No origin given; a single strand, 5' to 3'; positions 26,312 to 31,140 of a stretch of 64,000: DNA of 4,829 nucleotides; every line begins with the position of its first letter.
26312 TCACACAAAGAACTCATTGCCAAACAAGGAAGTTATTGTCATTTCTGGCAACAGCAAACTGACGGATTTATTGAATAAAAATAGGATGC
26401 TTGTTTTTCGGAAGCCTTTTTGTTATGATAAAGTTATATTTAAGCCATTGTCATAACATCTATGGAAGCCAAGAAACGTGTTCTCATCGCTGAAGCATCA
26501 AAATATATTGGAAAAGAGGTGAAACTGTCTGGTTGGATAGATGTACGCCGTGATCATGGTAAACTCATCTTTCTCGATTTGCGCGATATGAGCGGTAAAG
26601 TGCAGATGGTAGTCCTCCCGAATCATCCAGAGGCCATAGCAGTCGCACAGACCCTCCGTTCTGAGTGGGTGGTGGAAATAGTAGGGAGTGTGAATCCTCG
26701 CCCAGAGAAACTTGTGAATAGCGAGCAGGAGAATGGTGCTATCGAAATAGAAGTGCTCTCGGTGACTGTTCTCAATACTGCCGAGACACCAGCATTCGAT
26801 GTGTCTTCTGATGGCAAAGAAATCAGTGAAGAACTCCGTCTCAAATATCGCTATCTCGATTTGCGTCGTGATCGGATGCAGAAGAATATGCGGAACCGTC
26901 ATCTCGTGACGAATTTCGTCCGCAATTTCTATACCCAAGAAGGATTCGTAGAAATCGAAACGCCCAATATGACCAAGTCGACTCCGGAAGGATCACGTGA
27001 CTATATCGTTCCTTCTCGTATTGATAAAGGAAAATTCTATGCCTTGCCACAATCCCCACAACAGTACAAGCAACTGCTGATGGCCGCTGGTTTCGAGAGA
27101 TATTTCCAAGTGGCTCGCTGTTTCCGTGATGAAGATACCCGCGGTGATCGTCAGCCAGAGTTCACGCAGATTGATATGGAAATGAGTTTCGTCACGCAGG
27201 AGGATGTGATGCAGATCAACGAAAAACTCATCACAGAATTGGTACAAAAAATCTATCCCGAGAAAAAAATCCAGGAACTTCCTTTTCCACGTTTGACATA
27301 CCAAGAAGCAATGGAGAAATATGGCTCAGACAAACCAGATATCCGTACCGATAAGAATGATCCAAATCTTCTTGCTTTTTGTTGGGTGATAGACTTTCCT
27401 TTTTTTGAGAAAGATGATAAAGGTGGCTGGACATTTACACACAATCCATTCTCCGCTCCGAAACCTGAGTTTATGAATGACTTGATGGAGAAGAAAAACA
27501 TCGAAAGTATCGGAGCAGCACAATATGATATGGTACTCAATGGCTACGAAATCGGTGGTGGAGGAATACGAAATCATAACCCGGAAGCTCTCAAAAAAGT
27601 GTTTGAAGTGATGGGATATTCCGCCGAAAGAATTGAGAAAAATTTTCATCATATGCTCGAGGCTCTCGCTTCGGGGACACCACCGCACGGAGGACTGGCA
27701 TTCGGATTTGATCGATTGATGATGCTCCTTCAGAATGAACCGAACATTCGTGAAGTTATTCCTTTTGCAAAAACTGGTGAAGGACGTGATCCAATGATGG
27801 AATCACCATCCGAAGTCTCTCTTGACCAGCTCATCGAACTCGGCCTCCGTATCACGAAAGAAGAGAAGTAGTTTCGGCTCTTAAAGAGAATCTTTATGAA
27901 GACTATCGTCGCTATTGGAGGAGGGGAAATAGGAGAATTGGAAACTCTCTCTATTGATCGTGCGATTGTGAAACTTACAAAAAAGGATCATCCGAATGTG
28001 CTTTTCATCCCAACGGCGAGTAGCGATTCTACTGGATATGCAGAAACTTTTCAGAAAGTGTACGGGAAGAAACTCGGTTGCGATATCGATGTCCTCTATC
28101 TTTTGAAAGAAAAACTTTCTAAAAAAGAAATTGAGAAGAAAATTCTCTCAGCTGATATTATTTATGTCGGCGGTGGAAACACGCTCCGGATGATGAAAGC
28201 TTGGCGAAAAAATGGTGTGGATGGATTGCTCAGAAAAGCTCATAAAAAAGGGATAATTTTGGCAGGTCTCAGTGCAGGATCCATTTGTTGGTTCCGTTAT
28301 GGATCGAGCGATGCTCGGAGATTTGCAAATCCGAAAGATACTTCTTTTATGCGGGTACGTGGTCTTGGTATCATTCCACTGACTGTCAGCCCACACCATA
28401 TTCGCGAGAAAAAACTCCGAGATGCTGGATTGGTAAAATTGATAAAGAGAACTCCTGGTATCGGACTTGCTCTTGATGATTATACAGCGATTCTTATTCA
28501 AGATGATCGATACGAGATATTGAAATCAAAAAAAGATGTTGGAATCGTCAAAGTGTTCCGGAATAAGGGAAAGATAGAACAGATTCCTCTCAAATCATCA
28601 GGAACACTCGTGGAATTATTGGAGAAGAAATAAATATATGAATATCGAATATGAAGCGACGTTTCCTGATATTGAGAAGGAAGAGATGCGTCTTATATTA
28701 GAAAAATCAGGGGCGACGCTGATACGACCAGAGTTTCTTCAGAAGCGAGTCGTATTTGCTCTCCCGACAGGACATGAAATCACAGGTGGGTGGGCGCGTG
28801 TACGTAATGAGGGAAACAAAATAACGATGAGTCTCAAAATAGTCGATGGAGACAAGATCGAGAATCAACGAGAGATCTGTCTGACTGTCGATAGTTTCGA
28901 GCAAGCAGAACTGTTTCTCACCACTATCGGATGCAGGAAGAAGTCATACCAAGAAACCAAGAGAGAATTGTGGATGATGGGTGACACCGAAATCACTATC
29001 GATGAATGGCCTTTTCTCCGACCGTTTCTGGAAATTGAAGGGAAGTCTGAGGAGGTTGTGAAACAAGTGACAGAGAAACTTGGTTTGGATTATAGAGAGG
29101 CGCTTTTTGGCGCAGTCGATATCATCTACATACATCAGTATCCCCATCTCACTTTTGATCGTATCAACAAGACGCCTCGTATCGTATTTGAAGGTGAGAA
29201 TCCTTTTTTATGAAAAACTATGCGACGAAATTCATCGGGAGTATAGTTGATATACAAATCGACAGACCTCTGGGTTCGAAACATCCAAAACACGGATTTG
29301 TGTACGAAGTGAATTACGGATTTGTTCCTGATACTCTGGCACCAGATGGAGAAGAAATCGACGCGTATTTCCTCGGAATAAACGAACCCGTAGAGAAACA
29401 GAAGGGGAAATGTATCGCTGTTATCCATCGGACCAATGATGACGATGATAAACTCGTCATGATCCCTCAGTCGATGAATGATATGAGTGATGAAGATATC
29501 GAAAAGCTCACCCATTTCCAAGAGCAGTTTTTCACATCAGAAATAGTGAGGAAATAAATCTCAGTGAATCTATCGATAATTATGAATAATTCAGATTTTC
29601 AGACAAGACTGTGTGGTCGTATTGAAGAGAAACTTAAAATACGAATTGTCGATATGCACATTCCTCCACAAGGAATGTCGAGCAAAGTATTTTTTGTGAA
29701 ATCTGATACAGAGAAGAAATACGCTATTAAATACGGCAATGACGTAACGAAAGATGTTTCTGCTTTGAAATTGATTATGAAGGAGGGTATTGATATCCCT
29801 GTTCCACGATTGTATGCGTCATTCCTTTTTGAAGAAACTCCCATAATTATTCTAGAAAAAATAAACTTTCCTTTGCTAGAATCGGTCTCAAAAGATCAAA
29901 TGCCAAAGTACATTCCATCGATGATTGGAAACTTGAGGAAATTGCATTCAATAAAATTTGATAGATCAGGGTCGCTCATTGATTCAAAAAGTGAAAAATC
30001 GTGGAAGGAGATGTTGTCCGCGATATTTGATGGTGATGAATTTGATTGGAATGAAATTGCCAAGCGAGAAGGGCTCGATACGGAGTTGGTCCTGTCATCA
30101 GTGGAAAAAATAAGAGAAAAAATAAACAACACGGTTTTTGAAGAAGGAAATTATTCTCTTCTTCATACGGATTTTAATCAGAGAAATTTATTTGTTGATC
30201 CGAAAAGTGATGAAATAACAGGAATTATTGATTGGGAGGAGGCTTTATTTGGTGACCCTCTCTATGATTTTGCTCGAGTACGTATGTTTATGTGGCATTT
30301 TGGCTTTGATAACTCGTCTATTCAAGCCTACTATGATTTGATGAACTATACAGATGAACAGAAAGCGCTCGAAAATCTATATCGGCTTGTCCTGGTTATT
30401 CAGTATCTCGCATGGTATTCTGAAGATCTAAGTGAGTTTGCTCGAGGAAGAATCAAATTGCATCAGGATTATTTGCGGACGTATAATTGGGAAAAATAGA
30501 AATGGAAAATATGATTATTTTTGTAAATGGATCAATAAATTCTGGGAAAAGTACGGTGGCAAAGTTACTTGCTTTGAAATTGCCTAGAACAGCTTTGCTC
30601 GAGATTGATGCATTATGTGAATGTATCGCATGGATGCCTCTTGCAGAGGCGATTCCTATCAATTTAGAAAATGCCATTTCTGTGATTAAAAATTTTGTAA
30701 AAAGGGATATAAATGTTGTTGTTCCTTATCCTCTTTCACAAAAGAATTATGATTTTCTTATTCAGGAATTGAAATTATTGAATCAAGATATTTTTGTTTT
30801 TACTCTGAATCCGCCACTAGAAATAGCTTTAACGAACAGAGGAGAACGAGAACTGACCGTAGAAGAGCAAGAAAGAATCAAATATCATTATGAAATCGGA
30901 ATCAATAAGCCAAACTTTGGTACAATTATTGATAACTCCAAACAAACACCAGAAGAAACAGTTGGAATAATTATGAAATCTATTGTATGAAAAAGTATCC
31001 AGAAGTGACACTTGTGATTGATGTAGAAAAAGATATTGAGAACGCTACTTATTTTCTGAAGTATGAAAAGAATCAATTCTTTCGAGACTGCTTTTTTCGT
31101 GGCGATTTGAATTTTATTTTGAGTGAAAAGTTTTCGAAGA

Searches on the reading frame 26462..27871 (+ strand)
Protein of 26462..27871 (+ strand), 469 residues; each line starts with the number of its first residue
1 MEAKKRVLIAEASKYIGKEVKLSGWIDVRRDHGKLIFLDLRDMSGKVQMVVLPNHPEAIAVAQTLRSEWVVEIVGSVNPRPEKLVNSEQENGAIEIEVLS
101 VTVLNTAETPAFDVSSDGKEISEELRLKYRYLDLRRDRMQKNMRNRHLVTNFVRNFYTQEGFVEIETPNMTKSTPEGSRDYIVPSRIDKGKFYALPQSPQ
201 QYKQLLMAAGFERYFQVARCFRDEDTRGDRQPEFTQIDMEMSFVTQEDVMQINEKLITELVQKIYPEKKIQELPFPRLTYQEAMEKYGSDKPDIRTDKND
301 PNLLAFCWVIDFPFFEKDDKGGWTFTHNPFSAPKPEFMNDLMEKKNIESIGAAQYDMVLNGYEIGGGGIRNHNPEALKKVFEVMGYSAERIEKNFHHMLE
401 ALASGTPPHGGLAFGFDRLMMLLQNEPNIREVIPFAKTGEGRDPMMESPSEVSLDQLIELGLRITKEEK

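Call 58: search_protein_families(library=pfam, proteins=[window:26462-27871:+], max_evalue=0.001)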
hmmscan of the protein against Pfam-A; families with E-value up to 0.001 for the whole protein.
window:26462-27871:+ (469 aa): 2 families
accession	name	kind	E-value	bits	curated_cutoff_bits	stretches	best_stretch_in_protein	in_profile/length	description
PF00152.25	tRNA-synt_2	-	1.6e-115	385.8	25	1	122-438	1-307/308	tRNA synthetases class II (D, K and N)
PF01336.31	tRNA_anti-codon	-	3.4e-14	53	27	1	20-104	1-75/75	OB-fold nucleic acid binding domain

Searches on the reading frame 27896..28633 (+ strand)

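Call 58: search_protein_families(library=pfam, proteins=[window:27896-28633:+], max_evalue=0.001)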
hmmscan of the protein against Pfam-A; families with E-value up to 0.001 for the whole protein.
window:27896-28633:+ (245 aa): 2 families
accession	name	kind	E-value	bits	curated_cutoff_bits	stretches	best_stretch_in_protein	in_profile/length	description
PF03575.23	Peptidase_S51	-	1e-47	163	23.9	1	4-208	1-205/206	Peptidase family S51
PF07685.20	GATase_3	-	0.00099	19.2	27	0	63-164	15-115/196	CobB/CobQ-like glutamine amidotransferase domain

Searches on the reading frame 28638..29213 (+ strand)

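Call 58: search_protein_families(library=pfam, proteins=[window:28638-29213:+], max_evalue=0.001)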
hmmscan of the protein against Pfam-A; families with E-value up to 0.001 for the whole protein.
window:28638-29213:+ (191 aa): 1 family
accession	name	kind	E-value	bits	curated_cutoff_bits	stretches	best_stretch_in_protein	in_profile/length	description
PF01928.26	CYTH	-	1.3e-06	28.8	23.2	1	3-148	2-160/179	CYTH domain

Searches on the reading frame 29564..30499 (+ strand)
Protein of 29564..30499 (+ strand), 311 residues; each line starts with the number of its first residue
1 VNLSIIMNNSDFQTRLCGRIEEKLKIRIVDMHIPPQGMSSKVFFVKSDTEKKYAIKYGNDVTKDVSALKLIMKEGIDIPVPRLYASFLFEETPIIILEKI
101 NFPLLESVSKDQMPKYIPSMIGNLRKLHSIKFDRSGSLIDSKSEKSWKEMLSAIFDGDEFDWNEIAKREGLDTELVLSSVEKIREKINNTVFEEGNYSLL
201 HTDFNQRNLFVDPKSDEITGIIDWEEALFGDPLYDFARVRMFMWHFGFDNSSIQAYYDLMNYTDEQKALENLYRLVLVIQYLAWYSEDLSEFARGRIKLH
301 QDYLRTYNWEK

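Call 58: search_protein_families(library=pfam, proteins=[window:29564-30499:+], max_evalue=0.001)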
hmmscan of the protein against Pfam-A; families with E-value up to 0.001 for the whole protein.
window:29564-30499:+ (311 aa): 2 families
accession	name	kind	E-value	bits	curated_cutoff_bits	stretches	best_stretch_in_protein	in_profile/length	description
PF01636.29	APH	-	2.1e-19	70.7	23.2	1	37-256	8-225/239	Phosphotransferase enzyme family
PF03881.20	Fructosamin_kin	-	1e-07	31.9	22.4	1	40-294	40-279/288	Fructosamine kinase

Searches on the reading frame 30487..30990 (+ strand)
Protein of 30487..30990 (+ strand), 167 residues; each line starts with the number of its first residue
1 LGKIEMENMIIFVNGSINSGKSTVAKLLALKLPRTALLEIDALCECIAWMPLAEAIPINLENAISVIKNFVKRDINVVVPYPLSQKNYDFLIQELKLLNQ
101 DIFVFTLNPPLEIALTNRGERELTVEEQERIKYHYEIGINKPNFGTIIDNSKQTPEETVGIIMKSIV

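Call 58: search_protein_families(library=pfam, proteins=[window:30487-30990:+], max_evalue=0.001)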
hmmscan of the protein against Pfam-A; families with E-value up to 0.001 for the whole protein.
window:30487-30990:+ (167 aa): 1 family
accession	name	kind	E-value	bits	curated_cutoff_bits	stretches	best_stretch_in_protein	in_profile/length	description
PF07931.18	CPT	-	0.0006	20.1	22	0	9-159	2-164/172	Chloramphenicol phosphotransferase-like protein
